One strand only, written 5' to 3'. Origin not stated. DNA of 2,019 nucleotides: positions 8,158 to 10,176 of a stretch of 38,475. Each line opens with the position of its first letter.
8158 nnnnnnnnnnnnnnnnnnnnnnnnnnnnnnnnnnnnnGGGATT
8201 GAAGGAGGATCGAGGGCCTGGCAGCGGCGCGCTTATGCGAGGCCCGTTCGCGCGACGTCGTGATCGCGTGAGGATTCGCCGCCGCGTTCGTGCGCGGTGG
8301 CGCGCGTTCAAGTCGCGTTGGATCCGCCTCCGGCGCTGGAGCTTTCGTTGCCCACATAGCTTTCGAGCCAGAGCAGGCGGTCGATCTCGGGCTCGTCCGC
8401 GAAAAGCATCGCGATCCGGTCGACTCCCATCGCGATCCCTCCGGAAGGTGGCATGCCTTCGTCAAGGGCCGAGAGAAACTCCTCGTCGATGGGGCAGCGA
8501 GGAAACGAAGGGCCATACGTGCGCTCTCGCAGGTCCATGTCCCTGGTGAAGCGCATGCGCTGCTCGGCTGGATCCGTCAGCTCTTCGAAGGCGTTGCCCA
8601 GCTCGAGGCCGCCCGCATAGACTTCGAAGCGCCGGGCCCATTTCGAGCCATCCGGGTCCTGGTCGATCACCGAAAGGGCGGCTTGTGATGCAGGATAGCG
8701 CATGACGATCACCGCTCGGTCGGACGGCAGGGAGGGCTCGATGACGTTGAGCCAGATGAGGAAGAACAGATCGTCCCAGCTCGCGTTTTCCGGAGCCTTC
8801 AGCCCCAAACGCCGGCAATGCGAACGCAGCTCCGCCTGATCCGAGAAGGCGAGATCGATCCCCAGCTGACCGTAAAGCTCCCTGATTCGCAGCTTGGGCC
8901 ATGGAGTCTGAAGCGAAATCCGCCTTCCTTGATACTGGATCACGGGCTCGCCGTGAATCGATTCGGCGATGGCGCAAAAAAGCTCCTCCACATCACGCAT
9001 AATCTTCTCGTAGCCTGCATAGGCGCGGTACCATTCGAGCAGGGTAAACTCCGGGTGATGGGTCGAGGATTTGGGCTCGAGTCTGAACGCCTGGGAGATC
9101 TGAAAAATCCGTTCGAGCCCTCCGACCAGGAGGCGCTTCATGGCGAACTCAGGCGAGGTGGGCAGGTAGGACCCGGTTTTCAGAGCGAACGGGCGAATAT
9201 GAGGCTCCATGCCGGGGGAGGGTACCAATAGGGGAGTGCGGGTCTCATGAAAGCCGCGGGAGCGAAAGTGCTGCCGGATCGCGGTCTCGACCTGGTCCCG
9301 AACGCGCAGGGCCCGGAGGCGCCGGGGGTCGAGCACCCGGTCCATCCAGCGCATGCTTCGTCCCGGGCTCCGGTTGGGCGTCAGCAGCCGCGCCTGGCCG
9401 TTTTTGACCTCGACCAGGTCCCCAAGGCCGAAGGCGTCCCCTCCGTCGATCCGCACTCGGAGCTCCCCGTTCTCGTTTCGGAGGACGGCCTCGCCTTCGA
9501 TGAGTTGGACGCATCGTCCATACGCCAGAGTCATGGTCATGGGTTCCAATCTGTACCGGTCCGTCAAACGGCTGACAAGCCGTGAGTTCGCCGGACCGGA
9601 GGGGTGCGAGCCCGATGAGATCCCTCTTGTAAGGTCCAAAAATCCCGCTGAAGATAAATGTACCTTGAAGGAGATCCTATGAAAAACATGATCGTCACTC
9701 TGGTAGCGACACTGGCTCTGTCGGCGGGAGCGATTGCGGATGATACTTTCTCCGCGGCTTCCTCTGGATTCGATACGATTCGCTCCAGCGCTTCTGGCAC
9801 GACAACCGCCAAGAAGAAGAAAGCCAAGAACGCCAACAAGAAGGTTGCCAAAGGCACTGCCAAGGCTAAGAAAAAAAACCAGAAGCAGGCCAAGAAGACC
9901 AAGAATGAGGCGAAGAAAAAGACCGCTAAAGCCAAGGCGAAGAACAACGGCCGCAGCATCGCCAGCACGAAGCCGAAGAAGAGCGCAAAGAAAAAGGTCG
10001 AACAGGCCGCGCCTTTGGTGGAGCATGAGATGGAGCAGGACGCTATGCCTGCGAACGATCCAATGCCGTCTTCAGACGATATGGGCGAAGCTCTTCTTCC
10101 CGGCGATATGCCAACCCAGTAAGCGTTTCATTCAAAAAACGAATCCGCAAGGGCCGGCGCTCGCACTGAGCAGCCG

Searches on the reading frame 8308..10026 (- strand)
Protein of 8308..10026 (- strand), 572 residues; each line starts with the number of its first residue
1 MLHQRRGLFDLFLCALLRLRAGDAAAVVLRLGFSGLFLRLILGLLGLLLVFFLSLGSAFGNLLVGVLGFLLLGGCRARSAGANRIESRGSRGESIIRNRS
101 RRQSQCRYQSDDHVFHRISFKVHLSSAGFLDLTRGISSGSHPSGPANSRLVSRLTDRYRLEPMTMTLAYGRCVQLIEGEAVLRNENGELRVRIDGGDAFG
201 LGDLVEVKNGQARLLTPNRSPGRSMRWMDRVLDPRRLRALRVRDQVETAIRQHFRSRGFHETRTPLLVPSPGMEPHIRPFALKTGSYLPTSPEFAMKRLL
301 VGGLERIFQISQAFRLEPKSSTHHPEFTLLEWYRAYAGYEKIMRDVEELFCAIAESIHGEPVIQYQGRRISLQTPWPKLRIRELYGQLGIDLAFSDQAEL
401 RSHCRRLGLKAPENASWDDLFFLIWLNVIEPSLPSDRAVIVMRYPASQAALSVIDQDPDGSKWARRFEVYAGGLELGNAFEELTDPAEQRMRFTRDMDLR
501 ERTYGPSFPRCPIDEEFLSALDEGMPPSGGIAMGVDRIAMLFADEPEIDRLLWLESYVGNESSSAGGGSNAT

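Call 14: search_protein_families(library=pfam, proteins=[window:8308-10026:-], max_evalue=0.001)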
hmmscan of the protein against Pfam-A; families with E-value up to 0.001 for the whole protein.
window:8308-10026:- (572 aa): 1 family
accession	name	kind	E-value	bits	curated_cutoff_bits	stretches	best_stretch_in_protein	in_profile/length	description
PF00152.25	tRNA-synt_2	-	3e-50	171.5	25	1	225-550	8-300/308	tRNA synthetases class II (D, K and N)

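Call 77: find_homologous_proteins(query=window:8308-10026:-, max_evalue=1e-80)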
Query window:8308-10026:- (572 aa): 474 proteins with E <= 1e-80 among 8000 candidates; the best 120 are listed.
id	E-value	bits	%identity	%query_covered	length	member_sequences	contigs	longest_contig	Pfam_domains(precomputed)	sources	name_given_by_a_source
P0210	1.1e-276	937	100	72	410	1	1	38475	PF00152.26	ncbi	-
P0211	2.7e-176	606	67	68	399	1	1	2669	PF00152.26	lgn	-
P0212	1.4e-171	590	65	69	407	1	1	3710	PF00152.26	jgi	jgi:lysyl-tRNA synthetase class 2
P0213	3.5e-167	576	63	71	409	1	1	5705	PF00152.26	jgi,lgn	jgi:lysyl-tRNA synthetase class 2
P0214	5.8e-167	575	68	64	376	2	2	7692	PF00152.26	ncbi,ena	-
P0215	1.1e-166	574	64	69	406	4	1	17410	PF00152.26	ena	-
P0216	2.8e-166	573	66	67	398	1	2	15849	PF00152.26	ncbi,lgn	-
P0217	2.4e-165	570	66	66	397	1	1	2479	PF00152.26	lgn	-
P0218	7.2e-164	565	65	69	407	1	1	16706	PF00152.26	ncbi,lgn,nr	ncbi:MAG: EF-P lysine aminoacylase EpmA [Oligoflexia bacterium]|nr:EF-P lysine aminoacylase EpmA [Ol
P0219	1.5e-162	561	65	68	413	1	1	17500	PF00152.26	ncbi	ncbi:MAG: EF-P lysine aminoacylase EpmA [Bdellovibrionia bacterium]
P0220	3.3e-162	559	64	67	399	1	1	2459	PF00152.26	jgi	-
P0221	3.6e-161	556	64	68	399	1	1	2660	PF00152.26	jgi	jgi:lysyl-tRNA synthetase class 2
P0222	8.9e-161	555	68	63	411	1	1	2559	PF00152.26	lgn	-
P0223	8.9e-161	555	60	70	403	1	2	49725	PF00152.26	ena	-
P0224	1.1e-160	554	60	71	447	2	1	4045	PF00152.26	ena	-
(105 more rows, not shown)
